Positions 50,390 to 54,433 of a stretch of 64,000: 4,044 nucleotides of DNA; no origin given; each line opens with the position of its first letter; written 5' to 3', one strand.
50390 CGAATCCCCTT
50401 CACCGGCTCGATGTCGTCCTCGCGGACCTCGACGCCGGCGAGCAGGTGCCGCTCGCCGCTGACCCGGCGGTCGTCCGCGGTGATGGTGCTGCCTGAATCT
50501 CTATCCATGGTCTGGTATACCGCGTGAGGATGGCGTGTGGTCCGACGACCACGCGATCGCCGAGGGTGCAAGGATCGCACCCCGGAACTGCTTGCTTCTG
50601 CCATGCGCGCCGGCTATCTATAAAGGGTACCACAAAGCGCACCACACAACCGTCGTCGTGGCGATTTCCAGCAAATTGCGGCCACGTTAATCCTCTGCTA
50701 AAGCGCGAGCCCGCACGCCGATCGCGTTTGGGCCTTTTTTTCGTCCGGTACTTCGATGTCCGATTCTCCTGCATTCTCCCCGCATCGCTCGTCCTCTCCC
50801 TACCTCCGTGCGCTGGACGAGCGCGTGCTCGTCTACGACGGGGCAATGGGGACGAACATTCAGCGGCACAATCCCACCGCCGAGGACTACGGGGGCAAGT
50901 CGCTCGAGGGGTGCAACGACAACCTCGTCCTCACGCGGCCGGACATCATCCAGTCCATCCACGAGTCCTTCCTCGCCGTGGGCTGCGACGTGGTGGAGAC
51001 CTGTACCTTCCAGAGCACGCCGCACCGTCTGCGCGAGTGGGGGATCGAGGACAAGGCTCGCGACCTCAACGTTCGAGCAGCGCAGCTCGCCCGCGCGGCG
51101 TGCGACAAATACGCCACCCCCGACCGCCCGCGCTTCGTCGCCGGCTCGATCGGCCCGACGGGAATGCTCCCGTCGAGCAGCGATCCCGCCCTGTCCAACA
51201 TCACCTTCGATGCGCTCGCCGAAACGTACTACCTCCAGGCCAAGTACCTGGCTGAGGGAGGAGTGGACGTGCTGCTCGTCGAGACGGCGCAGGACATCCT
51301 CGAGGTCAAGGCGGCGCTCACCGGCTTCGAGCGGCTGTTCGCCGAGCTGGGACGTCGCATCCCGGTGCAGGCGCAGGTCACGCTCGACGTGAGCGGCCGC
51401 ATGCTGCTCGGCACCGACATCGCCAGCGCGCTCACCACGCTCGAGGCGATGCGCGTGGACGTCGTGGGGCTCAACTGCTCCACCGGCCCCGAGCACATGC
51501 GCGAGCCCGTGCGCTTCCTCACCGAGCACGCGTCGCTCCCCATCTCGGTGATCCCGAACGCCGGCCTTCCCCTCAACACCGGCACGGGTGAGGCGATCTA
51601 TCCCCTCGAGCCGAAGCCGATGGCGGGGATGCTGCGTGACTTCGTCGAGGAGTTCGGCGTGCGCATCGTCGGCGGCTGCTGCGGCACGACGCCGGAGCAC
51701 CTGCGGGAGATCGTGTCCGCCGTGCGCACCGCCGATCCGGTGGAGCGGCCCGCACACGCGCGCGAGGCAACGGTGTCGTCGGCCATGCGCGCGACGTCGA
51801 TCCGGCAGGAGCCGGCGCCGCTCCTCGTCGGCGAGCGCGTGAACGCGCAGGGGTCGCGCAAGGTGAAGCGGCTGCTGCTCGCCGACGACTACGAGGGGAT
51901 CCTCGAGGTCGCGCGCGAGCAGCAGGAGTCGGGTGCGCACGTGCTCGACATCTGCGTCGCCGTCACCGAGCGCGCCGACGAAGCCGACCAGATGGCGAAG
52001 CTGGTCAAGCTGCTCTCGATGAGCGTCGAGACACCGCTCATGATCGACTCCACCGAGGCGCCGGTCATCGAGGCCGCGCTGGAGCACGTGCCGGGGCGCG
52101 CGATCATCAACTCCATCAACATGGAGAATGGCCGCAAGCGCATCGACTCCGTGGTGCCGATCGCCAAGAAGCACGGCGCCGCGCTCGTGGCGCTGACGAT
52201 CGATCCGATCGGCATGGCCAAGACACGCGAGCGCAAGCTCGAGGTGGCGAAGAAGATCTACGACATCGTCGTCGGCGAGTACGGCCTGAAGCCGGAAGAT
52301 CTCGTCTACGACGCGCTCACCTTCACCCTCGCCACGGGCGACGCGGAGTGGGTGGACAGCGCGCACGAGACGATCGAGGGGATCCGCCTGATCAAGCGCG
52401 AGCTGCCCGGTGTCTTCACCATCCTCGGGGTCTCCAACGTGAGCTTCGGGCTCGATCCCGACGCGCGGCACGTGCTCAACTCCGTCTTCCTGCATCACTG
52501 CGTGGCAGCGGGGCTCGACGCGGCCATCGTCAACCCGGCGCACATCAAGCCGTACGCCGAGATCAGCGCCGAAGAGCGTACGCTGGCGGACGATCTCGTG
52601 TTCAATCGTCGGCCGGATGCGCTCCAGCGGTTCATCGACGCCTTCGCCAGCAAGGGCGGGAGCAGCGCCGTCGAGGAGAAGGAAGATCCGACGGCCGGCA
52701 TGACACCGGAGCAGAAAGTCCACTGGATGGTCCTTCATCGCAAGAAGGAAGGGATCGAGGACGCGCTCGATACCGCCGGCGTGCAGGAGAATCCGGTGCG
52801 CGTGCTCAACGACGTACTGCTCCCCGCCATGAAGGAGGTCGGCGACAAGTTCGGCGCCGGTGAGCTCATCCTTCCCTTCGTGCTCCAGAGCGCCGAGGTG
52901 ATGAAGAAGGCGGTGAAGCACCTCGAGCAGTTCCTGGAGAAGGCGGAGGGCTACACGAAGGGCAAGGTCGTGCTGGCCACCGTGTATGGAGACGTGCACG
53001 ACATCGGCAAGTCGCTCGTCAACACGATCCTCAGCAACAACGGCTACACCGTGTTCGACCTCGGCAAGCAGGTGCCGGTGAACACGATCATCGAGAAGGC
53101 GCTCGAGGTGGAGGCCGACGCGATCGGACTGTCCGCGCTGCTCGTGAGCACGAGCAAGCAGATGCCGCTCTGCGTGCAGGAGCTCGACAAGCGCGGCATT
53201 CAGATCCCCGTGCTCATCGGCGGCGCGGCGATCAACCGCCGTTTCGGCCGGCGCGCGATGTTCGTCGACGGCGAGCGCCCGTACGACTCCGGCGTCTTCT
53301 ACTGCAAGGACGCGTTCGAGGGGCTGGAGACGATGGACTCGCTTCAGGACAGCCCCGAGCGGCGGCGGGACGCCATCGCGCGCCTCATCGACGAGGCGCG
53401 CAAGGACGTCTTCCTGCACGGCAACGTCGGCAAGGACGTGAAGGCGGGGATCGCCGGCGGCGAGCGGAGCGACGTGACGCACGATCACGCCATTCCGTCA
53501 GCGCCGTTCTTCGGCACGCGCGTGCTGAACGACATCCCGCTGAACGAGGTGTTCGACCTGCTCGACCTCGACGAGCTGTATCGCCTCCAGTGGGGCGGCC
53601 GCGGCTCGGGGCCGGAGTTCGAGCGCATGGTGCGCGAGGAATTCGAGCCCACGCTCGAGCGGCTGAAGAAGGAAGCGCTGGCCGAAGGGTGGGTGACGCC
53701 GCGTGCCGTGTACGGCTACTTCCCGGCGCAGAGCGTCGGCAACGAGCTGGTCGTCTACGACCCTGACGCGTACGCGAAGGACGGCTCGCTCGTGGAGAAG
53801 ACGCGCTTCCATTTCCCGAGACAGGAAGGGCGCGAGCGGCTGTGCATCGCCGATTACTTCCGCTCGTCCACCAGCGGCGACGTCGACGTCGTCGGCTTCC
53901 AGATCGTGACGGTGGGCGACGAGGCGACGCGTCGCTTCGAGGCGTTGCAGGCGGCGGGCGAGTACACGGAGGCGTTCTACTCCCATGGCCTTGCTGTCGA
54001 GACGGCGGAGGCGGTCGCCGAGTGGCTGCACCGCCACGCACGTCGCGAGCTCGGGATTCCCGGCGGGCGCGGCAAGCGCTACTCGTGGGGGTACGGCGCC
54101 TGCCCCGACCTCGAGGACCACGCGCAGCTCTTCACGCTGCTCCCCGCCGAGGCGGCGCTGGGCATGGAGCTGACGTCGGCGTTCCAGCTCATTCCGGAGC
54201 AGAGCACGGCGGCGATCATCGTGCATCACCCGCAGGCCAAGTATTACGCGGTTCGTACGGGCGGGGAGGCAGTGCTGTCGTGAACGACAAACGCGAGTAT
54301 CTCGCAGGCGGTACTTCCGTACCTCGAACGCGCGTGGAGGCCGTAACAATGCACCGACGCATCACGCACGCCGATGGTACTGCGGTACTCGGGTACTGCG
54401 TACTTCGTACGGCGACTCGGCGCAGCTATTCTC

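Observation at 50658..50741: Unclassified conserved leader RNA motif plus terminator in front of metH (copy 1 of 2): candidate novel Met/SAM-family riboswitch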

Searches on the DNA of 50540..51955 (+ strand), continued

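Call 59: search_rna_families(sources=[L030, L032, L033, L034, L036, L037, L038, L039, L041, L042, L043, L044, L045, L046, L047, L048, L049, L050, L051, L052], threshold=gathering)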
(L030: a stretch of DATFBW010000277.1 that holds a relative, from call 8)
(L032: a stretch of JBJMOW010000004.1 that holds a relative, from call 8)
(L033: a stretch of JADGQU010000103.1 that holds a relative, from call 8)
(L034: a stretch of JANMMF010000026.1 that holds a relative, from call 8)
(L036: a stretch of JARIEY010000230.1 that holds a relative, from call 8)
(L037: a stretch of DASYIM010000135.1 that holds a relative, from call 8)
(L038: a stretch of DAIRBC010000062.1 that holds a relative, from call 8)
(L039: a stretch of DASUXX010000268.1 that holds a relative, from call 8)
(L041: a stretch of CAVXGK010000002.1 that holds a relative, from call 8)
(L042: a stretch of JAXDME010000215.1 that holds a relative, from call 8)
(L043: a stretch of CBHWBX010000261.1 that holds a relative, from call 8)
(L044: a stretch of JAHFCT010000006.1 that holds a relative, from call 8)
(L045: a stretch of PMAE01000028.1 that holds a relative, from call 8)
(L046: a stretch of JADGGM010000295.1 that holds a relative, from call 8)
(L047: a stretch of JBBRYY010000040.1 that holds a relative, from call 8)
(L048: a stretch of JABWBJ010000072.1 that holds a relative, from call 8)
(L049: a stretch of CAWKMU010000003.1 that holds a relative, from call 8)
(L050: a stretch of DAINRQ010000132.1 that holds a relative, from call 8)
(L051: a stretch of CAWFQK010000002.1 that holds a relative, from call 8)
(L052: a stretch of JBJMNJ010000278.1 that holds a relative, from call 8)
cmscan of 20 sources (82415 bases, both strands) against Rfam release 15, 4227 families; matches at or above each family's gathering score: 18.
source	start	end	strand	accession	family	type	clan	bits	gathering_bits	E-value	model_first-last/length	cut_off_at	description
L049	814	913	-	RF03167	c-di-GMP-I-GGC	Cis-reg; riboswitch;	CL00126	61.6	59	5.4e-12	1-80/80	no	c-di-GMP-I-GGC riboswitch aptamer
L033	985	1060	+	RF00521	SAM_alpha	Cis-reg; riboswitch;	-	48.9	36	7.5e-08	1-79/79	no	Alpha-proteobacteria SAM riboswitch aptamer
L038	1356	1431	+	RF00521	SAM_alpha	Cis-reg; riboswitch;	-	47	36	2.4e-07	1-79/79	no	Alpha-proteobacteria SAM riboswitch aptamer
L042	1357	1432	+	RF00521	SAM_alpha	Cis-reg; riboswitch;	-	47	36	2.4e-07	1-79/79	no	Alpha-proteobacteria SAM riboswitch aptamer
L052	1391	1467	+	RF00521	SAM_alpha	Cis-reg; riboswitch;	-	46.1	36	4.3e-07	1-79/79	no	Alpha-proteobacteria SAM riboswitch aptamer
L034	1319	1394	+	RF00521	SAM_alpha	Cis-reg; riboswitch;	-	45.8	36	5.2e-07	1-79/79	no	Alpha-proteobacteria SAM riboswitch aptamer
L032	1365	1443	+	RF00521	SAM_alpha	Cis-reg; riboswitch;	-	44.7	36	1e-06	1-79/79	no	Alpha-proteobacteria SAM riboswitch aptamer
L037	1362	1437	+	RF00521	SAM_alpha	Cis-reg; riboswitch;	-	44.6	36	1.1e-06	1-79/79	no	Alpha-proteobacteria SAM riboswitch aptamer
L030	1397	1471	+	RF00521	SAM_alpha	Cis-reg; riboswitch;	-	44.1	36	1.5e-06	1-79/79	no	Alpha-proteobacteria SAM riboswitch aptamer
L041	1389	1463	+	RF00521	SAM_alpha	Cis-reg; riboswitch;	-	43.7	36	1.9e-06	1-79/79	no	Alpha-proteobacteria SAM riboswitch aptamer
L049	1308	1382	+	RF00521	SAM_alpha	Cis-reg; riboswitch;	-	42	36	5.8e-06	1-79/79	no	Alpha-proteobacteria SAM riboswitch aptamer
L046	1397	1471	+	RF00521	SAM_alpha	Cis-reg; riboswitch;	-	41.9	36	6.1e-06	1-79/79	no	Alpha-proteobacteria SAM riboswitch aptamer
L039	1380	1455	+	RF00521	SAM_alpha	Cis-reg; riboswitch;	-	41.5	36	7.7e-06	1-79/79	no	Alpha-proteobacteria SAM riboswitch aptamer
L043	1401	1478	+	RF00521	SAM_alpha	Cis-reg; riboswitch;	-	41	36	1.1e-05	1-79/79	no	Alpha-proteobacteria SAM riboswitch aptamer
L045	1347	1422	+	RF00521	SAM_alpha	Cis-reg; riboswitch;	-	40.6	36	1.4e-05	1-79/79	no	Alpha-proteobacteria SAM riboswitch aptamer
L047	1359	1433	+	RF00521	SAM_alpha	Cis-reg; riboswitch;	-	40.3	36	1.6e-05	1-79/79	no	Alpha-proteobacteria SAM riboswitch aptamer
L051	1307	1382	+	RF00521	SAM_alpha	Cis-reg; riboswitch;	-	39.3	36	3e-05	1-79/79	no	Alpha-proteobacteria SAM riboswitch aptamer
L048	1377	1451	+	RF00521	SAM_alpha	Cis-reg; riboswitch;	-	37.8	36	7.6e-05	1-79/79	no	Alpha-proteobacteria SAM riboswitch aptamer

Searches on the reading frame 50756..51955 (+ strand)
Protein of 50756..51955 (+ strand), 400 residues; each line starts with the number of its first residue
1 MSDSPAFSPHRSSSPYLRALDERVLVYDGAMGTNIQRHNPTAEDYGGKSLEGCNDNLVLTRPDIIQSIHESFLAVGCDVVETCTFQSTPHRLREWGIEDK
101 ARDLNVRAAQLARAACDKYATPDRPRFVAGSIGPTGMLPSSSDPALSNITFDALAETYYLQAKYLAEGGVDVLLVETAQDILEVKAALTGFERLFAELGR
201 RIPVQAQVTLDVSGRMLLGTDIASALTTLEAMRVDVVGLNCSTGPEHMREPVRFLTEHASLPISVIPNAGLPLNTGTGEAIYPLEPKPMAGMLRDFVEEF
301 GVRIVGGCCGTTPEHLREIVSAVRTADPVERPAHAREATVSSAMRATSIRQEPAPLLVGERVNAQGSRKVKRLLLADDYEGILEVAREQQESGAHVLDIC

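Call 8: find_related_loci(query=window:50756-51955:+, collection=genome_contigs, flank=1500)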
Query window:50756-51955:+ (400 aa) in genome_contigs; peptide patterns used: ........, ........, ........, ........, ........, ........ (x = any residue, [..] = any of these).
600 stretches matched a pattern (row limit reached: there are more); 584 encode a relative of the query (tblastn E <= 1e-3); the best 80 are kept; 80 distinct loci.
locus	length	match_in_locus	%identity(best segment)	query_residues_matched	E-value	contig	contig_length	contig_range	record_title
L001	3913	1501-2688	86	1-400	0e+0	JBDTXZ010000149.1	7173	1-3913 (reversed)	MAG: bacterium isolate cluster4_bin.128 NODE_34524_length_7173_cov_6.200899, whole genome shotgun sequence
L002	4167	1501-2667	88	12-400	0e+0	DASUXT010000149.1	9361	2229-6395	MAG TPA_asm: Gemmatimonadaceae bacterium isolate SMAG_U1876 k141_122180, whole genome shotgun sequence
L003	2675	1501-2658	88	15-400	0e+0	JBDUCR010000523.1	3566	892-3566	MAG: bacterium isolate cluster4_bin.51 NODE_131127_length_3566_cov_19.644261, whole genome shotgun sequence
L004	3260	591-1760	88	12-400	0e+0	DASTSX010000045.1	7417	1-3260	MAG TPA_asm: Gemmatimonadaceae bacterium isolate SMAG_U2291 k141_315502, whole genome shotgun sequence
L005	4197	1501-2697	85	1-400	0e+0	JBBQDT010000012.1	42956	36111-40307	MAG: Gemmatimonadales bacterium isolate Co_metawrap_1148 Cmw_1148_k141_24472701_length_42956_cov_10.9127, whole genome s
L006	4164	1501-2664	85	13-400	0e+0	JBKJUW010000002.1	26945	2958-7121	MAG: Gemmatimonadaceae bacterium isolate ant_bin.87 S1Ck117_1507764_flag_0_multi_21.9922_len_26945, whole genome shotgun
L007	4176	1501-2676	86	9-400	0e+0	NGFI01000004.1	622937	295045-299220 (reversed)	MAG: Gemmatimonadetes bacterium 2013_60CM_65_52 2013_60cm_scaffold_49, whole genome shotgun sequence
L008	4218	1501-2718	79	1-400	0e+0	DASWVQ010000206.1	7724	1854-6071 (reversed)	MAG TPA_asm: Gemmatimonadaceae bacterium isolate SMAG_U3634 k141_361791, whole genome shotgun sequence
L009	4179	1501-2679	77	11-400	0e+0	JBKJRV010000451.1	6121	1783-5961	MAG: Gemmatimonadaceae bacterium isolate ant_bin.552 k117_663656, whole genome shotgun sequence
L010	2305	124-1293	77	15-400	0e+0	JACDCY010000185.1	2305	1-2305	MAG: Gemmatimonadaceae bacterium isolate MGR_bin320 SD2899_NODE_23139_length_2305_cov_3.525253, whole genome shotgun seq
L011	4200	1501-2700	76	5-400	0e+0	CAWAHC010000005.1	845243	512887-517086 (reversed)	MAG: uncultured Gemmatimonadaceae bacterium isolate MFD02416.bin.1.418 genome assembly, contig: contig_30693, whole geno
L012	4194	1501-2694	75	7-400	0e+0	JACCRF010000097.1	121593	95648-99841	MAG: Gemmatimonadaceae bacterium isolate MGR_bin15 SD2897-2912_k127_180405, whole genome shotgun sequence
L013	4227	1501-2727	76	1-400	0e+0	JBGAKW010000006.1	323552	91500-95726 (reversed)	MAG: Gemmatimonadaceae bacterium isolate MAG_AAO_H125.70 AAOH125-70_opera_contig_152, whole genome shotgun sequence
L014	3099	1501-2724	75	12-400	0e+0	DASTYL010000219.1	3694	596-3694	MAG TPA_asm: Gemmatimonadaceae bacterium isolate SMAG_U2441 k141_1739872, whole genome shotgun sequence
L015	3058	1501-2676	77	10-400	0e+0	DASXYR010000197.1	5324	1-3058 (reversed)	MAG TPA_asm: Gemmatimonadaceae bacterium isolate SMAG_U4830 k141_4491313, whole genome shotgun sequence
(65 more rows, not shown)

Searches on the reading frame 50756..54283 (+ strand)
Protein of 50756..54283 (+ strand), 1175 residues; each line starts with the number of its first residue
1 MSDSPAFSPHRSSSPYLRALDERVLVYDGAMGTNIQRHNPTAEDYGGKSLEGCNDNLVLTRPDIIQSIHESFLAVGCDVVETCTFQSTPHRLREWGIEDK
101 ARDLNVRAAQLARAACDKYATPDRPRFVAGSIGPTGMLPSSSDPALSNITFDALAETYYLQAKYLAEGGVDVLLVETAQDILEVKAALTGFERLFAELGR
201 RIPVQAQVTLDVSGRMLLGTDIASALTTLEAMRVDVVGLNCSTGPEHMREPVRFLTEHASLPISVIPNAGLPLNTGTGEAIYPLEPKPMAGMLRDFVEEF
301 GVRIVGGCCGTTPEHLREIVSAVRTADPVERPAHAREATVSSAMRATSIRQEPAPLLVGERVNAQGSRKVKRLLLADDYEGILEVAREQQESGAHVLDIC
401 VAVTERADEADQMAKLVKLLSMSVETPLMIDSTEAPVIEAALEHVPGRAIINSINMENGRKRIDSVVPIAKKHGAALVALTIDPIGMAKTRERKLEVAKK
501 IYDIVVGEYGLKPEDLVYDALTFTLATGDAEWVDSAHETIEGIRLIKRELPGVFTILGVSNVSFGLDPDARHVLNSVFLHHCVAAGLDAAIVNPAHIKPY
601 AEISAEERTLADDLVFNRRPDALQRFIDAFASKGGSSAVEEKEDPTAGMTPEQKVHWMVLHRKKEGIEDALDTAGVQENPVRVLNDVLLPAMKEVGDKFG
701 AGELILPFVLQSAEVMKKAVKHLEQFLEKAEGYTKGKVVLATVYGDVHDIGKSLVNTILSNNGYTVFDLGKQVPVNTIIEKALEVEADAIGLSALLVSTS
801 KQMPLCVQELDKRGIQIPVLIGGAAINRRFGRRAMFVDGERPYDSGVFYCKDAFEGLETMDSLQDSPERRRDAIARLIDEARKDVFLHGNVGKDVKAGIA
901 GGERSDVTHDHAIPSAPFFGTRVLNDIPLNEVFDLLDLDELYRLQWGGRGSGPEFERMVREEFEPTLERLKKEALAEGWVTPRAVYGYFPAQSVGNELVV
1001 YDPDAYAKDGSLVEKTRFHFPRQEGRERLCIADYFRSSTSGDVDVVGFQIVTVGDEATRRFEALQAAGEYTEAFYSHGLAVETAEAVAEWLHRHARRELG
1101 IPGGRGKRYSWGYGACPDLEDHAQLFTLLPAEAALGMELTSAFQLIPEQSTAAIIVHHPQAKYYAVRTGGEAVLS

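Call 6: search_protein_families(library=pfam, proteins=[window:50756-54283:+])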
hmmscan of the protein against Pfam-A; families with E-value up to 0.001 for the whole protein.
window:50756-54283:+ (1175 aa): 6 families
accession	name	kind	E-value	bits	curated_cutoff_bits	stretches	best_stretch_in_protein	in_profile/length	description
PF02574.22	S-methyl_trans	-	6.7e-82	276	22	1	25-323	1-283/283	Homocysteine S-methyltransferase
PF00809.28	Pterin_bind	-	1.2e-39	136.9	25.5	1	359-593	1-244/244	Pterin binding enzyme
PF02965.22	Met_synt_B12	-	4.3e-32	112.1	25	1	972-1167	49-258/273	Vitamin B12 dependent methionine synthase, activation domain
PF02310.24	B12-binding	-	1.7e-18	67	32.1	1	736-825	1-90/121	B12 binding domain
PF02607.22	B12-binding_2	-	4.5e-17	62.5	23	1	658-724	8-74/74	B12 binding domain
PF03599.22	CdhD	-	1.8e-05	24.1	24.8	1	400-506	72-174/387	CO dehydrogenase/acetyl-CoA synthase delta subunit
